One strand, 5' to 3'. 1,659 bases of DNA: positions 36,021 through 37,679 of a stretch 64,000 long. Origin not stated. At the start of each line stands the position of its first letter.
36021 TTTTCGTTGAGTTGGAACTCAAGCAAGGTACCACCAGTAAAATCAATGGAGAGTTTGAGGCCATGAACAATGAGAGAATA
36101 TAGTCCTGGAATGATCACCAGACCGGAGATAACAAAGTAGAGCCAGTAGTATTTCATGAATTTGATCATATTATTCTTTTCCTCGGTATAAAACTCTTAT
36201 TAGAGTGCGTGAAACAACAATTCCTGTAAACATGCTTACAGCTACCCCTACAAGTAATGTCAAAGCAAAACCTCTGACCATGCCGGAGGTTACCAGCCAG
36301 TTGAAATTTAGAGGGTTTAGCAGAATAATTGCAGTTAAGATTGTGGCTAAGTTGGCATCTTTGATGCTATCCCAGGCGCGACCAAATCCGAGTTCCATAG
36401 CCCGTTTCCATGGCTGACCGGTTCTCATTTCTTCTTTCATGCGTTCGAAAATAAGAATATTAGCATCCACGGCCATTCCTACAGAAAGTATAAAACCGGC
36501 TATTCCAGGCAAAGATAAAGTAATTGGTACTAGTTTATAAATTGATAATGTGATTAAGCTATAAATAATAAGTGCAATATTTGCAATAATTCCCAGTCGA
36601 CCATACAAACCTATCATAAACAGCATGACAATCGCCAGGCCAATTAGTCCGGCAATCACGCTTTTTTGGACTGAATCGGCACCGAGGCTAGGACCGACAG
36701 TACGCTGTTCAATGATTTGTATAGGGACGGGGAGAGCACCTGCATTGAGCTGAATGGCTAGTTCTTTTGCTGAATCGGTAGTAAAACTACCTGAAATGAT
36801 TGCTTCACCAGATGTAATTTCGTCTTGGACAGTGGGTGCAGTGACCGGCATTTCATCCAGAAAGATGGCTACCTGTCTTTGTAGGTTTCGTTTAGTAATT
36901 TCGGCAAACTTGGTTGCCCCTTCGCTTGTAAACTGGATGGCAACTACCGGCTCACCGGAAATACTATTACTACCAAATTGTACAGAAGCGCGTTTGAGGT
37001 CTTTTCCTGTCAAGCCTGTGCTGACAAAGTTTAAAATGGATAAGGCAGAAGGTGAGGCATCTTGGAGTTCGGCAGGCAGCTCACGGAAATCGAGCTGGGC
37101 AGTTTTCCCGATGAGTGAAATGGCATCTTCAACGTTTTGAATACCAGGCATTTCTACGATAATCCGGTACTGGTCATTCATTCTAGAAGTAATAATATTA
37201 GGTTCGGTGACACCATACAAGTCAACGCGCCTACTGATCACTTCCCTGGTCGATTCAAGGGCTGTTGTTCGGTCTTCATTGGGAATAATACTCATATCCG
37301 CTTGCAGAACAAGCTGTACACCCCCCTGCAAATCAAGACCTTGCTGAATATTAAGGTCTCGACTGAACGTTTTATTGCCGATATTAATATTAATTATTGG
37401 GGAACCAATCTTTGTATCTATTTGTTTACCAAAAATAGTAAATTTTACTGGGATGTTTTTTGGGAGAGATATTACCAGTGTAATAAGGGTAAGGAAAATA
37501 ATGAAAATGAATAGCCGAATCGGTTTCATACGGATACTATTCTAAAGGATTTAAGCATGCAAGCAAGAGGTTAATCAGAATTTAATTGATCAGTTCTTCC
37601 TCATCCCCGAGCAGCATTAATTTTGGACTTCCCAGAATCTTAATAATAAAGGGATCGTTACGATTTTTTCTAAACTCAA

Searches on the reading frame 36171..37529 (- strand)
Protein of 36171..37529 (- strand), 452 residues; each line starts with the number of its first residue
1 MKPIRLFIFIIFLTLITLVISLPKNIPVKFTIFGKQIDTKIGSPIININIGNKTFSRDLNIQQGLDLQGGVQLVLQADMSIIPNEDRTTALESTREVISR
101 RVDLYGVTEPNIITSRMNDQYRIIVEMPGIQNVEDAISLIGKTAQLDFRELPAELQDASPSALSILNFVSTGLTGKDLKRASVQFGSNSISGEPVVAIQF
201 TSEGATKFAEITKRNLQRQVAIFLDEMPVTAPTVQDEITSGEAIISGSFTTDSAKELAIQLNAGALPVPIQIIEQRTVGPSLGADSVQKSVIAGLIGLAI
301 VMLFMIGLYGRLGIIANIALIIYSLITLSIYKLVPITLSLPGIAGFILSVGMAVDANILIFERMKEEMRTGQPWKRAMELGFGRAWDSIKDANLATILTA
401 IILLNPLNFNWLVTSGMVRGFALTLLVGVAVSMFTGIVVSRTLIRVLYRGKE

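Call 63: search_protein_families(library=pfam, proteins=[window:36171-37529:-], max_evalue=0.00001)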
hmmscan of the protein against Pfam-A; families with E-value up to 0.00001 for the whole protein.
window:36171-37529:- (452 aa): 4 families
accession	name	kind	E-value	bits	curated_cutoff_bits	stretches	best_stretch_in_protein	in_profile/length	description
PF22599.2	SecDF_P1_head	-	1.4e-29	102.7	27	1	171-268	19-114/114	SecDF, P1 head subdomain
PF21760.3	SecD_1st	-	8.5e-18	64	27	1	92-150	2-57/60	Protein translocase subunit SecDF, P1 domain, N-terminal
PF02355.23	SecD_SecF_C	-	6.2e-16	58.8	20.5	1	270-447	13-186/189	Protein export membrane protein SecD/SecF, C-terminal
PF00873.25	ACR_tran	-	4.9e-06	25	28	1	284-440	330-482/1021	AcrB/AcrD/AcrF family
